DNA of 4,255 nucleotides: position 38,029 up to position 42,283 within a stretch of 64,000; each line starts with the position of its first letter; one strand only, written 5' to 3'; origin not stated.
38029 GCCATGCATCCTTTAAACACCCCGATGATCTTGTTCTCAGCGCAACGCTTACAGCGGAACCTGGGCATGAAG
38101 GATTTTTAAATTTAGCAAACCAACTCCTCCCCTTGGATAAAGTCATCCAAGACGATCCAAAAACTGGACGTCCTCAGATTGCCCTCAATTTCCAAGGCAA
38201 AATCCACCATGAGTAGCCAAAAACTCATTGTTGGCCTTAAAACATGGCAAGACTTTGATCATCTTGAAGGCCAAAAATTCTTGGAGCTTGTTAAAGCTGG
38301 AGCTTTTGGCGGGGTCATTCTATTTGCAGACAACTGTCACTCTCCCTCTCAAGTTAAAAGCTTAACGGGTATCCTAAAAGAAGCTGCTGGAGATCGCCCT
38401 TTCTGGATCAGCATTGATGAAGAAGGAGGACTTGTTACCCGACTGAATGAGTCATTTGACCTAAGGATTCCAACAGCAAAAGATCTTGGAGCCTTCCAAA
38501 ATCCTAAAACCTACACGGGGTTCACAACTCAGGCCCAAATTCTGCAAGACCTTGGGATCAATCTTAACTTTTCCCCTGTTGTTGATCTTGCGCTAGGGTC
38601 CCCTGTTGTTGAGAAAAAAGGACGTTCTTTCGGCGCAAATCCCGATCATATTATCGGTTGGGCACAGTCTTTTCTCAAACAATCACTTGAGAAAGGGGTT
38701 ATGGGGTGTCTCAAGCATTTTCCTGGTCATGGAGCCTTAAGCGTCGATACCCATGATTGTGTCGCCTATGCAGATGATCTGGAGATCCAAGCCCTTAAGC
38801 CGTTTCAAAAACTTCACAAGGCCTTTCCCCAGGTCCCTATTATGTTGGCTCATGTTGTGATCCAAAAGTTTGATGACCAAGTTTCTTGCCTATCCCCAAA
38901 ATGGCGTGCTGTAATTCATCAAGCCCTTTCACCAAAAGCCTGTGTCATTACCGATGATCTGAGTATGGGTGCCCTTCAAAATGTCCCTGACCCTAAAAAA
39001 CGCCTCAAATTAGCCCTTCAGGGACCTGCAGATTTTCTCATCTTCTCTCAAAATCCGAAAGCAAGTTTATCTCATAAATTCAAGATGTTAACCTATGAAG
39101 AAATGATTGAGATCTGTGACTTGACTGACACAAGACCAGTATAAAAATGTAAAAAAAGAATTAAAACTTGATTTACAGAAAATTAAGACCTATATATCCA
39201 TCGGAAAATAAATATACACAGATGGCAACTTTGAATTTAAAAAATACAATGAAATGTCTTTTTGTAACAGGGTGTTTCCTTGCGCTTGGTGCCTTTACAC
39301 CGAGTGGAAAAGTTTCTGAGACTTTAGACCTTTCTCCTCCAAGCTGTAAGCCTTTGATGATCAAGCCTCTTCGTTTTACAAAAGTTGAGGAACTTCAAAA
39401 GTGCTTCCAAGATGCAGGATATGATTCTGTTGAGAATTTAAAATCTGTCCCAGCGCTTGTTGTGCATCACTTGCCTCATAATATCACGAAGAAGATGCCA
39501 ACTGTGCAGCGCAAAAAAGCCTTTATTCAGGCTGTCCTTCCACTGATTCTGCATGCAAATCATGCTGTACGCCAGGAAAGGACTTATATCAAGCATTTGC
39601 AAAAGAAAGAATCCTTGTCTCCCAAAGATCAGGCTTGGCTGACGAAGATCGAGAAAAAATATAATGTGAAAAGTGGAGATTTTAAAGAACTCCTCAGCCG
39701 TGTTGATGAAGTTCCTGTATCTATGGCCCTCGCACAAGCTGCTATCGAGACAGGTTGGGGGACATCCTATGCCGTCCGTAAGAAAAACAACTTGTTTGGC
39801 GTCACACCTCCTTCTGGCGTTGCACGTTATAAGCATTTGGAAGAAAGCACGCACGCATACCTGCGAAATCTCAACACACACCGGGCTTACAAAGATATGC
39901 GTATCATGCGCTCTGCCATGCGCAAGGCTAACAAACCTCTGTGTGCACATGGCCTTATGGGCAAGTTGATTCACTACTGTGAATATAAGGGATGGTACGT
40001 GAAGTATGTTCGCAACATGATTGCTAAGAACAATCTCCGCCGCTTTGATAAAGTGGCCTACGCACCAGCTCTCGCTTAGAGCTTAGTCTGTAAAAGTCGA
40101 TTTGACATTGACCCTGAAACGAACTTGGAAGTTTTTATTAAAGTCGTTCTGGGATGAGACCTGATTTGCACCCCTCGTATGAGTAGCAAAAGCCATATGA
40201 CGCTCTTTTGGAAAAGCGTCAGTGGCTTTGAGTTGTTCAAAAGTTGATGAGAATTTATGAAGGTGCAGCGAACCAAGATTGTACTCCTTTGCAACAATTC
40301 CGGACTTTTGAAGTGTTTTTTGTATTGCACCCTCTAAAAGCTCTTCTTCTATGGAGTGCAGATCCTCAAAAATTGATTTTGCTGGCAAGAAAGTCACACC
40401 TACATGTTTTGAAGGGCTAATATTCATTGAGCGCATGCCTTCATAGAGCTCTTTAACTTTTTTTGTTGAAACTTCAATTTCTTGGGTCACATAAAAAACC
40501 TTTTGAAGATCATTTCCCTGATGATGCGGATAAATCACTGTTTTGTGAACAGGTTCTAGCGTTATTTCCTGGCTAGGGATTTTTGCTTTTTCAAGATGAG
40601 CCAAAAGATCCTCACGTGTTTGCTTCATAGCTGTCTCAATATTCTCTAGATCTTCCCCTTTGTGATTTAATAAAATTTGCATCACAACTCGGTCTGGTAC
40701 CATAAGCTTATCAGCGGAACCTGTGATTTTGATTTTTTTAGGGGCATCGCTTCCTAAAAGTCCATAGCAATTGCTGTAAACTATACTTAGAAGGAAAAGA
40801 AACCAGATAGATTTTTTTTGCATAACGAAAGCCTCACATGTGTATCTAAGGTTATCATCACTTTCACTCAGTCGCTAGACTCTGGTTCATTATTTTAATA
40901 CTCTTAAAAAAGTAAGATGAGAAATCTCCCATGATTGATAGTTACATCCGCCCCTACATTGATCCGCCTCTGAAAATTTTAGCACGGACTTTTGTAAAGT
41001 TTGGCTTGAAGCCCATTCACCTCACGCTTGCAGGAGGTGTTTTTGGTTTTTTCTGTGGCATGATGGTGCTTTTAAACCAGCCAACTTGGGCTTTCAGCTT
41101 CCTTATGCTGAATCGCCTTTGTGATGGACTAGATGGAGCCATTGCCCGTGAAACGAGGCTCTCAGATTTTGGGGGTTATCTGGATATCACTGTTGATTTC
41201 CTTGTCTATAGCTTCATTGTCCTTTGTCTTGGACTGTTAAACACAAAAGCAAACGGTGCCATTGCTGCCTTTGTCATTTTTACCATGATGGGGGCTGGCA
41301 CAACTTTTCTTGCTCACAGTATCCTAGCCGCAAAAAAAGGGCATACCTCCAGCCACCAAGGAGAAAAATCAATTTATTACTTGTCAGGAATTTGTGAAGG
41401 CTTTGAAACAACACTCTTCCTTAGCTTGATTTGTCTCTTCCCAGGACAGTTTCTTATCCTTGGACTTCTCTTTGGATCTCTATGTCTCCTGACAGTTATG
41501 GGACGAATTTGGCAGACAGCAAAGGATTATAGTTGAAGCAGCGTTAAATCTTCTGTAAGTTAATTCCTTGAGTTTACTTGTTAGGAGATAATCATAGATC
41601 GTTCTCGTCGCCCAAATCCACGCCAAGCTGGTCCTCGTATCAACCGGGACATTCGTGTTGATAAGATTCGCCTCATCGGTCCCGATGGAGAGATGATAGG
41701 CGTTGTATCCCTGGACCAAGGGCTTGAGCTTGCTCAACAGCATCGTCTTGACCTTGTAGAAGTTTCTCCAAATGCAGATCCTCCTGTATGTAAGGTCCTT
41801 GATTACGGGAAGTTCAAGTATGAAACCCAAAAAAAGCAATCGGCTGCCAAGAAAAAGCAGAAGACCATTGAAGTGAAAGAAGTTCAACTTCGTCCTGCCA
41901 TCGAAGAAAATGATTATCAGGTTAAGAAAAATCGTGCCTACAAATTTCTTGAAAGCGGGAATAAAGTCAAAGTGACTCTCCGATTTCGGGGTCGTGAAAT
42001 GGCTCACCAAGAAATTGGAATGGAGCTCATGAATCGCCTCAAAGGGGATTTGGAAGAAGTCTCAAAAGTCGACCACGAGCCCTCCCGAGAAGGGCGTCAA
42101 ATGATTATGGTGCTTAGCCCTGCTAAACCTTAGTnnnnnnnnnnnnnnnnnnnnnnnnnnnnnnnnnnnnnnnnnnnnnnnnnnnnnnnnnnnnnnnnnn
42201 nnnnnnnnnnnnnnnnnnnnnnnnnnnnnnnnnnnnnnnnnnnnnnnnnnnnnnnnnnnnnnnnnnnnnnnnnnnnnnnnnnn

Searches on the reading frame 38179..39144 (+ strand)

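Call 19: search_protein_families(library=pfam, proteins=[window:38179-39144:+], max_evalue=0.001)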
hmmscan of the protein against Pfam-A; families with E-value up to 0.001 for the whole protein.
window:38179-39144:+ (321 aa): 1 family
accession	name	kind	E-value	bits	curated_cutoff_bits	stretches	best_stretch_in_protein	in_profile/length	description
PF00933.27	Glyco_hydro_3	-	2.6e-37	129.4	27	1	35-294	21-286/316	Glycosyl hydrolase family 3 N terminal domain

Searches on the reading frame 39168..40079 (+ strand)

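Call 19: search_protein_families(library=pfam, proteins=[window:39168-40079:+], max_evalue=0.001)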
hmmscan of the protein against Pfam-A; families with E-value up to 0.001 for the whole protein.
window:39168-40079:+ (303 aa): 1 family
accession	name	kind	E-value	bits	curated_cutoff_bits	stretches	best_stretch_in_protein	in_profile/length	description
PF01832.25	Glucosaminidase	-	2.9e-14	54.2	30.2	1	180-289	11-122/123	Mannosyl-glycoprotein endo-beta-N-acetylglucosaminidase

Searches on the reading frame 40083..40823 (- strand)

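Call 19: search_protein_families(library=pfam, proteins=[window:40083-40823:-], max_evalue=0.001)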
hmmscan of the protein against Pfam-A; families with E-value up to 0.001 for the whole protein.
window:40083-40823:- (246 aa): 1 family
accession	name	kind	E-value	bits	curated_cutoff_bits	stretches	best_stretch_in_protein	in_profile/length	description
PF04402.19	SIMPL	-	5.2e-10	40.4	25.2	1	31-240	1-203/205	Protein of unknown function (DUF541)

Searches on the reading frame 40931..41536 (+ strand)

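Call 19: search_protein_families(library=pfam, proteins=[window:40931-41536:+], max_evalue=0.001)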
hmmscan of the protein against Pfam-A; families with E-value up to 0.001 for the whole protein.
window:40931-41536:+ (201 aa): 1 family
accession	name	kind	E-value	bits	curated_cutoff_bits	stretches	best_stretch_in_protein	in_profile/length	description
PF01066.26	CDP-OH_P_transf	-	2.7e-11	44.5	22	1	30-167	6-130/152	CDP-alcohol phosphatidyltransferase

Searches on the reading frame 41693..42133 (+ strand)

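Call 19: search_protein_families(library=pfam, proteins=[window:41693-42133:+], max_evalue=0.001)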
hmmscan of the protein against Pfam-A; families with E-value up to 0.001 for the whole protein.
window:41693-42133:+ (146 aa): 2 families
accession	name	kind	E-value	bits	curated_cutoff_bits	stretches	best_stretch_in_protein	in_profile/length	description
PF00707.27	IF3_C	-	8.9e-37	125.4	34.8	1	59-143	1-85/86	Translation initiation factor IF-3, C-terminal domain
PF05198.21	IF3_N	-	1.9e-21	76.4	26.9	1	2-51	20-69/70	Translation initiation factor IF-3, N-terminal domain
